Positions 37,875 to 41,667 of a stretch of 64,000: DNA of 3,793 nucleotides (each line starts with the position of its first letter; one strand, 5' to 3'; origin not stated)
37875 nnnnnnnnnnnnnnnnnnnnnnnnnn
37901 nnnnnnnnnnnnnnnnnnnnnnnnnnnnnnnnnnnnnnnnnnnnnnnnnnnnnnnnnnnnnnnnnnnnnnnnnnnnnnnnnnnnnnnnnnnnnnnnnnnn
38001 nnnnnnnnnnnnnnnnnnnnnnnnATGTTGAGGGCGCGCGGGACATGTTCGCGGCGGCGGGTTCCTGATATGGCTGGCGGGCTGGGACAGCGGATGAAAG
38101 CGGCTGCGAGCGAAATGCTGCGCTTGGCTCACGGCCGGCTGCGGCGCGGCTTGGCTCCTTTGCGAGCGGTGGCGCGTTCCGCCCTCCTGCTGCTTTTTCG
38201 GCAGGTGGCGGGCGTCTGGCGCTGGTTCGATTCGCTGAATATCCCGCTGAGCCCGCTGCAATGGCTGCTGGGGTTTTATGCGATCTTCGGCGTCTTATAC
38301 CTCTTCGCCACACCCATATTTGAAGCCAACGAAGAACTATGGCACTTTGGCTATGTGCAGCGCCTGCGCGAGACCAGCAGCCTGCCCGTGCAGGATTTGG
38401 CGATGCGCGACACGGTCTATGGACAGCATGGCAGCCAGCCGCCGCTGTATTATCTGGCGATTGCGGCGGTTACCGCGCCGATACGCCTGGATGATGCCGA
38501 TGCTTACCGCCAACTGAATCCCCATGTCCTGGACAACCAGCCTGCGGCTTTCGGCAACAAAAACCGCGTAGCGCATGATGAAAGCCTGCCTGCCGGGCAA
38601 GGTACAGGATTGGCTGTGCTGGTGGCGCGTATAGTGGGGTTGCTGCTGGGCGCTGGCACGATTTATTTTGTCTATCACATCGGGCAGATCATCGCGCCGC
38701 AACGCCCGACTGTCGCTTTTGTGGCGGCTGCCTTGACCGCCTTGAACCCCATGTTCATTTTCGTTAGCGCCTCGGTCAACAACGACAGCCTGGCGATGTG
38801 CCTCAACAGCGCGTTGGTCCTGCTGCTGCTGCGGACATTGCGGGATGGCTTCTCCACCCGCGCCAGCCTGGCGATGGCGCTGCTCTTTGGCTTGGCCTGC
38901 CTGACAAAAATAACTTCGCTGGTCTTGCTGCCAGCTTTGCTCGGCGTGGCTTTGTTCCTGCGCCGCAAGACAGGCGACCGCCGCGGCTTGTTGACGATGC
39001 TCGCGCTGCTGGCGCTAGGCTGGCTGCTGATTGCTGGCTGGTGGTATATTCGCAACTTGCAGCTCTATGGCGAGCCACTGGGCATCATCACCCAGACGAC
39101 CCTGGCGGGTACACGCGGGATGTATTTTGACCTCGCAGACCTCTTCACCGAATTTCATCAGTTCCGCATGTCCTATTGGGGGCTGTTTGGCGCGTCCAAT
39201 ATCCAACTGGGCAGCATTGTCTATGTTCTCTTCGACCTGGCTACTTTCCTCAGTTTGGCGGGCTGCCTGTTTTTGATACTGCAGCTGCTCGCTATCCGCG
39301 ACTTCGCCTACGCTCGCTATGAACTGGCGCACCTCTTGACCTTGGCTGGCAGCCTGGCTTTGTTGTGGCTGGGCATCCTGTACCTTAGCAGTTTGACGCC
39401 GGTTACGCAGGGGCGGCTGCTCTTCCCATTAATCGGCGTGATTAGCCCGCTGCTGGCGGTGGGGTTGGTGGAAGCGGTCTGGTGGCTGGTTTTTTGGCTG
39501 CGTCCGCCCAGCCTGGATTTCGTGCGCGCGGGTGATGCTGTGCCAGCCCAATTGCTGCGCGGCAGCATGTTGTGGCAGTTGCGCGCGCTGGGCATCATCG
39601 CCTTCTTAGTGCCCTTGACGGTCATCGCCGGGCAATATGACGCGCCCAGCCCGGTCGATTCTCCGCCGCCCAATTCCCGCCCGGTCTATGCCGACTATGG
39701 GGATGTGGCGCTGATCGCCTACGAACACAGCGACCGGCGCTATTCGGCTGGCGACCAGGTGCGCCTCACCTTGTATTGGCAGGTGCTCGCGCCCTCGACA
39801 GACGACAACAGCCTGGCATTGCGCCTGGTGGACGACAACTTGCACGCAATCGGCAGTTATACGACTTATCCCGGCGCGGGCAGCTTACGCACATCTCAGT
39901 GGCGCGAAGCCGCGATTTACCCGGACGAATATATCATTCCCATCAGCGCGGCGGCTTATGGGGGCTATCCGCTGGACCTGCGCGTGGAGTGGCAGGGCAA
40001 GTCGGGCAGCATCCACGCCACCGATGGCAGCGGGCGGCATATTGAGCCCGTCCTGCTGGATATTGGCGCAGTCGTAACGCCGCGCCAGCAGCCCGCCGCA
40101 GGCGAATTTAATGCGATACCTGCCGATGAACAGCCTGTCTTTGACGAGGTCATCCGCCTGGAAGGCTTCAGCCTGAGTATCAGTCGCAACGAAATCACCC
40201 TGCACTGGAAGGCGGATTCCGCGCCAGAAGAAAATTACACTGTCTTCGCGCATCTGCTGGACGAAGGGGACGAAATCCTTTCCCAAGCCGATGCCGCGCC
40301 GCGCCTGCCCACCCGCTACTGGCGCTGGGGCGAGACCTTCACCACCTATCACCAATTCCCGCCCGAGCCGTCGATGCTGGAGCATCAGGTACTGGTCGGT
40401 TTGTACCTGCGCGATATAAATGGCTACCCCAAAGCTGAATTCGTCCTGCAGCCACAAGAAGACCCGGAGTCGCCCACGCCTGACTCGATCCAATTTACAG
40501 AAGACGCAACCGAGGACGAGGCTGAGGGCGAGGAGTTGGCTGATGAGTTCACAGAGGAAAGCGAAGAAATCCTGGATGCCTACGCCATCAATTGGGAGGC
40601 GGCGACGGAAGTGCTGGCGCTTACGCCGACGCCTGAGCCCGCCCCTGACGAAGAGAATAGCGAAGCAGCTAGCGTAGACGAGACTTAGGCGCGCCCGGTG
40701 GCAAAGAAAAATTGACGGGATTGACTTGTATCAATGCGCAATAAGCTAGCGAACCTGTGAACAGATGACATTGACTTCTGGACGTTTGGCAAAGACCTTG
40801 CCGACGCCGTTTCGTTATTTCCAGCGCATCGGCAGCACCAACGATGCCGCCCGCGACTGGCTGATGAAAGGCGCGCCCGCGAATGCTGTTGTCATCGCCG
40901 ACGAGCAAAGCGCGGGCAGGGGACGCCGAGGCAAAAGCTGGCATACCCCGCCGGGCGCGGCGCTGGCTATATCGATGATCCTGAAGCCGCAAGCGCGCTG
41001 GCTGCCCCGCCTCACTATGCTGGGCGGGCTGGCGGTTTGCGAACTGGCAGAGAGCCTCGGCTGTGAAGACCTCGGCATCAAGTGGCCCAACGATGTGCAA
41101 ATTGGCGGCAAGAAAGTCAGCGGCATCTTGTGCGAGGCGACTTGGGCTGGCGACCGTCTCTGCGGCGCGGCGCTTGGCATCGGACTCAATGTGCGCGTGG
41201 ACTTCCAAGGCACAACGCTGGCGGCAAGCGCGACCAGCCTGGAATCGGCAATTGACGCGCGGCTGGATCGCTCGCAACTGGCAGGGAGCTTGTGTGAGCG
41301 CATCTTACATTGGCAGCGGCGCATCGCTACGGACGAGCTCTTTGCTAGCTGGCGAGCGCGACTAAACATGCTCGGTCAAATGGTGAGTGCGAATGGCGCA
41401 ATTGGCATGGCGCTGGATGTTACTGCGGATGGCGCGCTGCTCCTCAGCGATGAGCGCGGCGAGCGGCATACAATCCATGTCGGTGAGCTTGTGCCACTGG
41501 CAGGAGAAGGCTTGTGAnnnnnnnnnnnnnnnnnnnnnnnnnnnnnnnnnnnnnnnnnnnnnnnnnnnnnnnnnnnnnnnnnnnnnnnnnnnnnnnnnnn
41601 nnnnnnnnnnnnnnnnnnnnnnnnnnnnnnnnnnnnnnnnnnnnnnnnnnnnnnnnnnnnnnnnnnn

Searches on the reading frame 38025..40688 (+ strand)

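Call 13: search_protein_families(library=pfam, proteins=[window:38025-40688:+], max_evalue=0.001)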
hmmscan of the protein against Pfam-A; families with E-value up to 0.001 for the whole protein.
window:38025-40688:+ (887 aa): 3 families
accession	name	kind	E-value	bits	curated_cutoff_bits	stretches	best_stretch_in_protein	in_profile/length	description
PF13231.12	PMT_2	-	5.9e-11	43.3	26.1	1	200-331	23-151/160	Dolichyl-phosphate-mannose-protein mannosyltransferase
PF09913.15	DUF2142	-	3.9e-08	32.9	30.1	1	196-470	122-392/395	Predicted membrane protein (DUF2142)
PF03901.23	Glyco_transf_22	-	0.00078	19.2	23.8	1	217-330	97-210/414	Alg9-like mannosyltransferase family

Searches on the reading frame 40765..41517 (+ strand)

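Call 13: search_protein_families(library=pfam, proteins=[window:40765-41517:+], max_evalue=0.001)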
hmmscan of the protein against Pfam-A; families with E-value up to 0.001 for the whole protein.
window:40765-41517:+ (250 aa): 1 family
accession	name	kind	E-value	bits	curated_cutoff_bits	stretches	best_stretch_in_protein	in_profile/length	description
PF03099.24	BPL_LplA_LipB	-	5.4e-20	72.1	21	1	19-142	2-133/133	Biotin/lipoate A/B protein ligase family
